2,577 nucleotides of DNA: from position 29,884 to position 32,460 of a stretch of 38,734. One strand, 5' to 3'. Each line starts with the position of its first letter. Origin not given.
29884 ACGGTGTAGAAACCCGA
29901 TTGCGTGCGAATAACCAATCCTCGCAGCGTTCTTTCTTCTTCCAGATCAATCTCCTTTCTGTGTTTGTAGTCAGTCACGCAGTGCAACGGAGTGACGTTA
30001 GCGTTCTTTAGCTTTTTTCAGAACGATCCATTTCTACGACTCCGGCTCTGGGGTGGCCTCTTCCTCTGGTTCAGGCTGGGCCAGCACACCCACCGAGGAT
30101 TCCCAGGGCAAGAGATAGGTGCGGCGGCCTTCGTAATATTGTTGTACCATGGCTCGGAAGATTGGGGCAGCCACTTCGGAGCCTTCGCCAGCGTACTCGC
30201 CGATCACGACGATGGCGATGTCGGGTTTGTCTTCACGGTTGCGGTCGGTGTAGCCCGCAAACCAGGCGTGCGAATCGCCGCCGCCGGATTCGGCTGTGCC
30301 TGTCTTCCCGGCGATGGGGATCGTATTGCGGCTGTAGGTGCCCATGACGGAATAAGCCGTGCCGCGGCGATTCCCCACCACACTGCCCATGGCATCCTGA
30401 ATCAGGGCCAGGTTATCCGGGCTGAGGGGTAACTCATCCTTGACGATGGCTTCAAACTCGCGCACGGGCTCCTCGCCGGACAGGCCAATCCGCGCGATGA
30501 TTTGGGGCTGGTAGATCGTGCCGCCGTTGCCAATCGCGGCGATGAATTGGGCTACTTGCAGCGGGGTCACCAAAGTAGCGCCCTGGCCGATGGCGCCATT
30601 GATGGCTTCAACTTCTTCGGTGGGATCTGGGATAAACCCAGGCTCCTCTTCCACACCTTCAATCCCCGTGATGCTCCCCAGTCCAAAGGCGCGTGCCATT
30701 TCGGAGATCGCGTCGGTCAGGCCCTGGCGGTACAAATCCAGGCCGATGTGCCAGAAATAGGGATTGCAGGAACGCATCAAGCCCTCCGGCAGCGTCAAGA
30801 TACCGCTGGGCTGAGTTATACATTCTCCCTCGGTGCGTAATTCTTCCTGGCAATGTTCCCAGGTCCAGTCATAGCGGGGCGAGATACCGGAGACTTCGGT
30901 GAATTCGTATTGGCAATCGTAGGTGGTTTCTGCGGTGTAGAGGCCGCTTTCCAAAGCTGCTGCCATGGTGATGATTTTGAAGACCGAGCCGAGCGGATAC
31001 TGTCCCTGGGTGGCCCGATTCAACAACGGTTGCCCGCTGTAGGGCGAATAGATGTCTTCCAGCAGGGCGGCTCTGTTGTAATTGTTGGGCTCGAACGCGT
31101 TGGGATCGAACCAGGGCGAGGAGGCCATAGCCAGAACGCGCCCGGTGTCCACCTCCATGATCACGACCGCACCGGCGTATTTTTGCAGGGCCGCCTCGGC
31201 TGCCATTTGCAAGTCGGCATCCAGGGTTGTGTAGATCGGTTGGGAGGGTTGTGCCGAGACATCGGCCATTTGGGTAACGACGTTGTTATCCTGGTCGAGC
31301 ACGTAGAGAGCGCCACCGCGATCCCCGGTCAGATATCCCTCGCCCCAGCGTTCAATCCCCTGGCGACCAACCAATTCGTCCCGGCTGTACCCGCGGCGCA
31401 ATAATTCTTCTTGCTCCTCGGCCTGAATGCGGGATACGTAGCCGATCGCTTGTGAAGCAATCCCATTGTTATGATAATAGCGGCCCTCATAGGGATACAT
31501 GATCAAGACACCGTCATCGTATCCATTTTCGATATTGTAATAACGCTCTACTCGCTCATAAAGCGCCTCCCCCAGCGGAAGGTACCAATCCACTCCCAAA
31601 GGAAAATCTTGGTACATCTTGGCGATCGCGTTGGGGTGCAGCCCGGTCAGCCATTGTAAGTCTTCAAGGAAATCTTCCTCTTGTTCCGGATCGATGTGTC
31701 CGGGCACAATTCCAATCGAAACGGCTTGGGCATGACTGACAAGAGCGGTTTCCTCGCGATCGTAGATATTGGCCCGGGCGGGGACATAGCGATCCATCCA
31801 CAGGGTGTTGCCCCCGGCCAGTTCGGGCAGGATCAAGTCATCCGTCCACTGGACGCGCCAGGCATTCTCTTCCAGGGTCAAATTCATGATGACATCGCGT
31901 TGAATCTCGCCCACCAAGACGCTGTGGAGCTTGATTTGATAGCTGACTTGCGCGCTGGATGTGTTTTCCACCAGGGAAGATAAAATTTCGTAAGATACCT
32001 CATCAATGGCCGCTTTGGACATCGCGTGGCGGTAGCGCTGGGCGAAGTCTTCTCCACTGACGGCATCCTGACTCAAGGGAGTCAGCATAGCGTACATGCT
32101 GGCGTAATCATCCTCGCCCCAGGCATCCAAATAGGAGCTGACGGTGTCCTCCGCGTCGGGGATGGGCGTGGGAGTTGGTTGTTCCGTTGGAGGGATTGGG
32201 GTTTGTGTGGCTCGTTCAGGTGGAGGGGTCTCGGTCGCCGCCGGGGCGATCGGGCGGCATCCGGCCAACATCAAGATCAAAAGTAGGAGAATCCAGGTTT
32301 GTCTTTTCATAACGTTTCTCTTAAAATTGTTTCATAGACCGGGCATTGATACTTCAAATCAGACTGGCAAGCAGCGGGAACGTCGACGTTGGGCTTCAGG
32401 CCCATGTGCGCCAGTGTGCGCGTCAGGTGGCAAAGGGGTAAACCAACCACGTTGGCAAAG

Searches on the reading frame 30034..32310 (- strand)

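Call 85: search_protein_families(library=pfam, proteins=[window:30034-32310:-], max_evalue=0.00001)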
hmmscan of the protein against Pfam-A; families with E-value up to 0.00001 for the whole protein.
window:30034-32310:- (758 aa): 3 families
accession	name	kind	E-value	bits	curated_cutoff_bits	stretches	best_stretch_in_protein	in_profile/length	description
PF00905.27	Transpeptidase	-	2.9e-51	174.9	22.1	1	380-722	1-298/299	Penicillin binding protein transpeptidase domain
PF03717.20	PBP_dimer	-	1.6e-20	74.7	24.4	1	177-347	4-178/180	Penicillin-binding Protein dimerisation domain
PF05223.17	MecA_N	-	1.1e-13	51.9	22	1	53-167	2-116/117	NTF2-like N-terminal transpeptidase domain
